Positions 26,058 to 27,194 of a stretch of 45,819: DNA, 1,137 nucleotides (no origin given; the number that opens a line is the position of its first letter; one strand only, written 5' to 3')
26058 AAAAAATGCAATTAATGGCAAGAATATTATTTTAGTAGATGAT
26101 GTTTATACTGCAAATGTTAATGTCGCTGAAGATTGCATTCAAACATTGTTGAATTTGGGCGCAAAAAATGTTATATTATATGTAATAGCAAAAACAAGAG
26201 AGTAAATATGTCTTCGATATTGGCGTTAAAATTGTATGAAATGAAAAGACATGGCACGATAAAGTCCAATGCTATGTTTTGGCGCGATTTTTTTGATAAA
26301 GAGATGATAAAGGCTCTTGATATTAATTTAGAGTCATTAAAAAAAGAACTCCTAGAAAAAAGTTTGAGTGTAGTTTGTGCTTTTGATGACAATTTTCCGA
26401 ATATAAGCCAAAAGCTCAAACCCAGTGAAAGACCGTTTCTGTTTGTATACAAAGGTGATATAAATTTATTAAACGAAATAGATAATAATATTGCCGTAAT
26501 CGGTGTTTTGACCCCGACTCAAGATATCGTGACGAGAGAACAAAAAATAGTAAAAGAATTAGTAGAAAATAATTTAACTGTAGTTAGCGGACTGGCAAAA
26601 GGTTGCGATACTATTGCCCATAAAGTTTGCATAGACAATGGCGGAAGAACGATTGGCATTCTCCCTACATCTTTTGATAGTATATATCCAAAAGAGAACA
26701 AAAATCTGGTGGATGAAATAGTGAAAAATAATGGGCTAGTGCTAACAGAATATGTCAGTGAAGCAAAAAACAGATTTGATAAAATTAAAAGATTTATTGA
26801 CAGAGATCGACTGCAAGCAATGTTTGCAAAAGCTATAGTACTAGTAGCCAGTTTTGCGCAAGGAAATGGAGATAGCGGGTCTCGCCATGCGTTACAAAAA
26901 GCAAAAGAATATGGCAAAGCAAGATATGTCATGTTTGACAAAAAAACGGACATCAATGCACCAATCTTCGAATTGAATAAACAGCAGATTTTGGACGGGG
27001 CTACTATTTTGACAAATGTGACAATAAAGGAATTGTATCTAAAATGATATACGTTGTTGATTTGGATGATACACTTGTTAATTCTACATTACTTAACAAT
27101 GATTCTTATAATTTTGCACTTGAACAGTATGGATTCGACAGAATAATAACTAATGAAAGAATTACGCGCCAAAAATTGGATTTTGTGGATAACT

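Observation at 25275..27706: Three-gene PRTase-like / DprA-like (SLOG) / HAD cassette: a ShosTA-like core with an extra phosphatase, candidate new defence or nucleotide-conflict system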

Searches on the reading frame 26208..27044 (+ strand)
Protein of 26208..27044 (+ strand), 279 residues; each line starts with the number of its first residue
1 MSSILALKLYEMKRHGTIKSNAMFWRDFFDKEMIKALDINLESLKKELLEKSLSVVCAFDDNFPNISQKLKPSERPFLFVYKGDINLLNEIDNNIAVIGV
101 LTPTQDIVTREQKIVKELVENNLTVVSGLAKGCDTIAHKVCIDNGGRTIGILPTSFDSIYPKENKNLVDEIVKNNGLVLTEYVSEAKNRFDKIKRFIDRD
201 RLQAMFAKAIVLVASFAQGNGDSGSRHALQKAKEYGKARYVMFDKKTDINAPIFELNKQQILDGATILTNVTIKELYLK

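Call 4: search_protein_families(library=pfam, proteins=[window:26208-27044:+], max_evalue=1)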
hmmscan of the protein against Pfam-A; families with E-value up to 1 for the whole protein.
window:26208-27044:+ (279 aa): 3 families
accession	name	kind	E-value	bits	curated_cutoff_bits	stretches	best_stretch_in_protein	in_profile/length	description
PF02481.21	DNA_processg_A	-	4.6e-41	140.8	29.6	1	51-268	5-210/212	DNA recombination-mediator protein A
PF18306.6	LDcluster4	-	4.3e-05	23.6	26.3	1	94-155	3-65/151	SLOG cluster4 family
PF09037.16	Sulphotransf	-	0.21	11.5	22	1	21-60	174-213/244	Stf0 sulphotransferase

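Call 5: search_protein_families(library=padloc, proteins=[window:26208-27044:+], max_evalue=1)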
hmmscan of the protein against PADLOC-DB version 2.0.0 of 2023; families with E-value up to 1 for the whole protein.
window:26208-27044:+ (279 aa): 3 families
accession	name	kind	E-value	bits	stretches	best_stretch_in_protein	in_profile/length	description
PDLC03961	ShosA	-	1e-52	177.3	1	26-260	52-274/303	-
PDLC02997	ShosA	-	3.8e-22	77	1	62-234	101-265/327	-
PDLC03927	PsyrA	-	1.3e-19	68.6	1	48-231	89-265/398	-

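Call 8: search_protein_families(library=ncbifam, proteins=[window:26208-27044:+], max_evalue=1)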
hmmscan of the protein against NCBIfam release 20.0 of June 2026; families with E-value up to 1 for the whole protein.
window:26208-27044:+ (279 aa): 4 families
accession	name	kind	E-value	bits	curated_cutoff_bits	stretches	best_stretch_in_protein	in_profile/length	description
TIGR00732.1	dprA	equivalog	1.7e-35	122.2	191.15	1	52-245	8-190/220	DNA-processing protein DprA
NF008007.0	PRK10736.1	equivalog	7.1e-22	78.1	495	1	42-269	61-274/374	DNA-protecting protein DprA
TIGR00725.1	TIGR00725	hypoth_equivalog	0.013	15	106.9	1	95-155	4-64/159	TIGR00725 family protein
NF047724.1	TrhSuTaseStf0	equivalog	0.19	11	400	1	20-60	184-224/261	trehalose 2-sulfotransferase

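Call 38: search_solved_structures(query=window:26208-27044:+, max_evalue=0.001, show_alignments=2)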
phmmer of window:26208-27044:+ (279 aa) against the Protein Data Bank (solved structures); distinct sequences matched with E-value up to 0.001: 7.
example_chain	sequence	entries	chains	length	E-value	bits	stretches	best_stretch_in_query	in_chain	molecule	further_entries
3uqz_A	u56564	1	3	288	2.1e-20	76.5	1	59-237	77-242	DNA processing protein DprA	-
8zva_A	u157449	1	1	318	4.6e-17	65.5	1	64-232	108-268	DNA processing protein DprA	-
9vzo_A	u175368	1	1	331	5.1e-17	65.4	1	64-232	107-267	DprA-like antitoxin protein ShosA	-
5mll_A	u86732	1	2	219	4.3e-14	55.8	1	62-277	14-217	DNA processing chain A (DprA)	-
4ljk_A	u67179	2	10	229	5e-14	55.6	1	63-277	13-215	DNA processing chain A (DprA)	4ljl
4ljr_A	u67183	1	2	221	7.8e-14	55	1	63-250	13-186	DNA processing chain A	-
3maj_A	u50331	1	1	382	2.6e-07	33.6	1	116-244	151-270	DNA processing chain A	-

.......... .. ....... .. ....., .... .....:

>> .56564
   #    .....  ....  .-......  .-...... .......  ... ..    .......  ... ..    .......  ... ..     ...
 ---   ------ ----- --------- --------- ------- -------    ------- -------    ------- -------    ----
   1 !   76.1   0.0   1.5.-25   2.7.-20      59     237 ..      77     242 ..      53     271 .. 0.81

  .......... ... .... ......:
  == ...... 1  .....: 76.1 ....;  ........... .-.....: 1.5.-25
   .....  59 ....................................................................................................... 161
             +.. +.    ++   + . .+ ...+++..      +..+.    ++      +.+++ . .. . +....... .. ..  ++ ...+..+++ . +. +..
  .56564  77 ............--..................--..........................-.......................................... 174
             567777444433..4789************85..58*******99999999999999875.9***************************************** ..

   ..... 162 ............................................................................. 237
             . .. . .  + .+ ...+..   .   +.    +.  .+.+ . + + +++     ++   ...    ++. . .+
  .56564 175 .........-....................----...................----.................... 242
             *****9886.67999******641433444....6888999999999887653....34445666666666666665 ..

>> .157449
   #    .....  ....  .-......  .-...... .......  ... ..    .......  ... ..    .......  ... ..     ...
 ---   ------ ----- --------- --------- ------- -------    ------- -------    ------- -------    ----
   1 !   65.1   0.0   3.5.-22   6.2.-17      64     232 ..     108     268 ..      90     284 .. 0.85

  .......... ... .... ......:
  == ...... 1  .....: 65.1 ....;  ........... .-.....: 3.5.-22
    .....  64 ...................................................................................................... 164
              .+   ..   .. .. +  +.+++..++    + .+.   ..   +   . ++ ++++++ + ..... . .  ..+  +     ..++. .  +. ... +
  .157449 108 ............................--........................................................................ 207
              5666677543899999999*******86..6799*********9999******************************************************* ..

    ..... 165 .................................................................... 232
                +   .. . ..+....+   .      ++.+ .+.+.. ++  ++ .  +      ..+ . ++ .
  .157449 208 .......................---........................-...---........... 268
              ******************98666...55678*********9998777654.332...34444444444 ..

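Call 44: search_dna_similar(query=window:26208-27044:+, collection=plasmids, mode=protein, max_evalue=1e-8, max_rows=30)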
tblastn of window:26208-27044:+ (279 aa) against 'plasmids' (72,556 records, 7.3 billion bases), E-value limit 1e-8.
Records with a match: 174; places in all: 177; records where one place covers at least 80% of the query: 5.
Best place of each record, by identity: <60% 174.
By first word of the organism name: Streptomyces 25; Pseudosulfitobacter 18; Bacillus 17; Escherichia 7; Bradyrhizobium 7; Klebsiella 6; Pseudomonas 5; Rhizobium 4; Leptospira 4; Leptolyngbya 4; and 48 more.
By predicted mobility (MOB-suite, as given by PLSDB): non-mobilizable 119; mobilizable 34; conjugative 21.
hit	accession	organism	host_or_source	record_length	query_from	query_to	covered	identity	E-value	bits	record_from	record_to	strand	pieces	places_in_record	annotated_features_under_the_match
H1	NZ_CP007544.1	Synechocystis sp. PCC 6714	-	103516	60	268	75%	39.3%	2e-41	159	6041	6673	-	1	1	DNA-processing protein DprA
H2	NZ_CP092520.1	Cetobacterium somerae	Danio rerio,tissue sample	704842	6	256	90%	29.0%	3e-11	71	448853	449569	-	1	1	DNA-processing protein DprA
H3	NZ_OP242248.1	Escherichia coli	Homo sapiens,stool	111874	7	232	81%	31.1%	1e-10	69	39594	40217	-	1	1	DNA-processing protein DprA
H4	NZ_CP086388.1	Escherichia coli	Chroicocephalus novaehollandiae,cell ...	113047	7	232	81%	31.1%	1e-10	69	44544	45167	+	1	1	DNA-processing protein DprA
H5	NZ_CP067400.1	Escherichia coli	Bovine,cell culture,feces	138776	7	232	81%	31.1%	1e-10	69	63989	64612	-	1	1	DNA-processing protein DprA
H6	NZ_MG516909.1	Escherichia coli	silver gull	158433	7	232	81%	31.1%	1e-10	69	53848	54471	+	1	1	DNA-processing protein DprA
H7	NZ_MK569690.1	Pseudomonas syringae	-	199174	60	276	78%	30.6%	4e-17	88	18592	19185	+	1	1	DNA-processing protein DprA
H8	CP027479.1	Pseudomonas koreensis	Cultured bacterium isolated from ...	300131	60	276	78%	30.6%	4e-17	88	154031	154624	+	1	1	hypothetical protein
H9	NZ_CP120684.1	Tunicatimonas pelagia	animal_env,cell culture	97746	60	237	64%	36.1%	4e-17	88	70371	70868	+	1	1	DNA-processing protein DprA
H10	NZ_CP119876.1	Bacillus tropicus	single cell,soil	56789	69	249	65%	35.2%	4e-20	97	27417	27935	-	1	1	DNA-processing protein DprA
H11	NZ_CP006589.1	Hymenobacter sp. APR13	silkworm feces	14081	55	241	67%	33.7%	5e-23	105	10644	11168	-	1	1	DNA-processing protein DprA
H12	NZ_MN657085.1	Psychrobacter sp.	-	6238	96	258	58%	38.2%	6e-24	108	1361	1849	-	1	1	DNA-processing protein DprA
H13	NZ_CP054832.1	Staphylococcus saprophyticus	Homo sapiens,whole organism,urine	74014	68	244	63%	35.0%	1e-14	81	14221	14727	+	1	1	DNA-processing protein DprA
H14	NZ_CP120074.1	Staphylococcus saprophyticus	Canis lupus familiaris,cell ...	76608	68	244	63%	35.0%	1e-14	81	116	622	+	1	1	none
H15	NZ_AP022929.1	Bacillus cereus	-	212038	55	240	67%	33.2%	1e-17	90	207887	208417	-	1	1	DNA-processing protein DprA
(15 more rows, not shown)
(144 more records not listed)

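Call 45: get_annotated_region(hit=H3, flank=3500)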
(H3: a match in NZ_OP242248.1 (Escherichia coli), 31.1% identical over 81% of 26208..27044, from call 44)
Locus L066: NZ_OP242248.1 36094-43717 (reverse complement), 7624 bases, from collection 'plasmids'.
description: Escherichia coli strain LA030 plasmid pLAO18, complete sequence
organism: Escherichia coli (NCBI taxid 562)
taxonomy: Bacteria; Pseudomonadota; Gammaproteobacteria; Enterobacterales; Enterobacteriaceae; Escherichia; Escherichia coli
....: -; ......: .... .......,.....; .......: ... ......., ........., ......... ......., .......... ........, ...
typing (MOB-suite, as given by PLSDB): non-mobilizable; replicon IncFIB
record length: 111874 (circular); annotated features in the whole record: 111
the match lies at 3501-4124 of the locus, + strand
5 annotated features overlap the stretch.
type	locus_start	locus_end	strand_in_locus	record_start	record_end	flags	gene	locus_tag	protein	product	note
CDS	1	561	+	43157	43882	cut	-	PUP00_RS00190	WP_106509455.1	hypothetical protein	-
CDS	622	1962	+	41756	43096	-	-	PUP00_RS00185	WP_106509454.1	DnaB-like helicase C-terminal domain-containing protein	GO:0006260 - DNA replication [Evidence IEA]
CDS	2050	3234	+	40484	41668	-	-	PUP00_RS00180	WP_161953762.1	DNA primase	-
CDS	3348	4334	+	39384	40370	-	-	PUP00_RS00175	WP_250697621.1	DNA-processing protein DprA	GO:0009294 - DNA-mediated transformation [Evidence IEA]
CDS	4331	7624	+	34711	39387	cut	-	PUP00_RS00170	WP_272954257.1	RecQ family ATP-dependent DNA helicase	GO:0006310 - DNA recombination [Evidence IEA]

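Call 46: get_annotated_region(hit=H1, flank=3500)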
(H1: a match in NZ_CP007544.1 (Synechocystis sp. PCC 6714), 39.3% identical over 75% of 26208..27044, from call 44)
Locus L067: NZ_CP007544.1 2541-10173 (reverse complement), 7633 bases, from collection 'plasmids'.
description: Synechocystis sp. PCC 6714 plasmid pSYLB, complete sequence
organism: Synechocystis sp. PCC 6714 (NCBI taxid 1147)
taxonomy: Bacteria; Cyanobacteriota; Cyanophyceae; Synechococcales; Merismopediaceae; Synechocystis; Synechocystis sp. PCC 6714
host: -; source: -; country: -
typing (MOB-suite, as given by PLSDB): non-mobilizable
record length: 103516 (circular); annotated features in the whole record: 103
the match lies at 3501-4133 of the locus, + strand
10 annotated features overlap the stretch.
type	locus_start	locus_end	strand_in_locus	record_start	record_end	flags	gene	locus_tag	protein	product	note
CDS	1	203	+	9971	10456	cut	-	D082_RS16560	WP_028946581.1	Rpn family recombination-promoting nuclease/putative transposase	-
CDS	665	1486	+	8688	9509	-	-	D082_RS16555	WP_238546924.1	Abi family protein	-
CDS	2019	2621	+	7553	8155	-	-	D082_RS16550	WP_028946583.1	HAD hydrolase-like protein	-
CDS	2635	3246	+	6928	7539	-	-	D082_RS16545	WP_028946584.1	hypothetical protein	-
CDS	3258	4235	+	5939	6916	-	-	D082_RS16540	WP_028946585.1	DNA-processing protein DprA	GO:0009294 - DNA-mediated transformation [Evidence IEA]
CDS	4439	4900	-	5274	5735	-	-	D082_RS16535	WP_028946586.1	DUF4126 family protein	-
CDS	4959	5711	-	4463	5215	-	-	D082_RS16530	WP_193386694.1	glucose 1-dehydrogenase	-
CDS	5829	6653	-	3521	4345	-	-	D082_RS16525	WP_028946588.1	alpha/beta hydrolase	-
CDS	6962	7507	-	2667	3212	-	-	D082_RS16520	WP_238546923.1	ATP-binding protein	-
CDS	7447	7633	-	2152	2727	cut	-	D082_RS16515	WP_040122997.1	hypothetical protein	-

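Call 58: search_protein_families(library=padloc, proteins=[L067:2019-2618:+, L067:2635-3243:+, L067:3258-4232:+], max_evalue=0.01)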
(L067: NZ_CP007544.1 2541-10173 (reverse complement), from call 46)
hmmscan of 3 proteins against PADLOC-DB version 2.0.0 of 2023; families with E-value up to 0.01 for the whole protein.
L067:2019-2618:+ (200 aa): 1 family
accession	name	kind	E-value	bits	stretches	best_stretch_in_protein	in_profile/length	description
PDLC03308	MTase_II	-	0.004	14.2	1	23-170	64-198/419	Type II methyltransferase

L067:2635-3243:+ (203 aa): 1 family
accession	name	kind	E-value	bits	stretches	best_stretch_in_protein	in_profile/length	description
PDLC03962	ShosT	-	3.1e-05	22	1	41-175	63-184/237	-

L067:3258-4232:+ (325 aa): 3 families
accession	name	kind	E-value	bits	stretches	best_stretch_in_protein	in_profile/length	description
PDLC03961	ShosA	-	7.4e-53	177.8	1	52-304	56-294/303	-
PDLC02997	ShosA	-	8.2e-22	75.9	1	94-269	112-274/327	-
PDLC03927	PsyrA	-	3e-18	64.1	1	95-213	114-228/398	-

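Call 61: search_protein_families(library=pfam, proteins=[L067:2019-2618:+], max_evalue=0.1)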
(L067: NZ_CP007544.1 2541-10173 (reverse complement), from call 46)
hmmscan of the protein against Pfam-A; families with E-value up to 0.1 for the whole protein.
L067:2019-2618:+ (200 aa): 3 families
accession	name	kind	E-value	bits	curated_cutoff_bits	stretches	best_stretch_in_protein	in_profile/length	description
PF13419.12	HAD_2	-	2.4e-09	38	23.8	1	24-190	4-173/178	Haloacid dehalogenase-like hydrolase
PF00702.32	Hydrolase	-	4.9e-06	27.5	26.4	1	21-177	4-179/191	haloacid dehalogenase-like hydrolase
PF12710.13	HAD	-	0.014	16.3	27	1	21-73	1-60/189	haloacid dehalogenase-like hydrolase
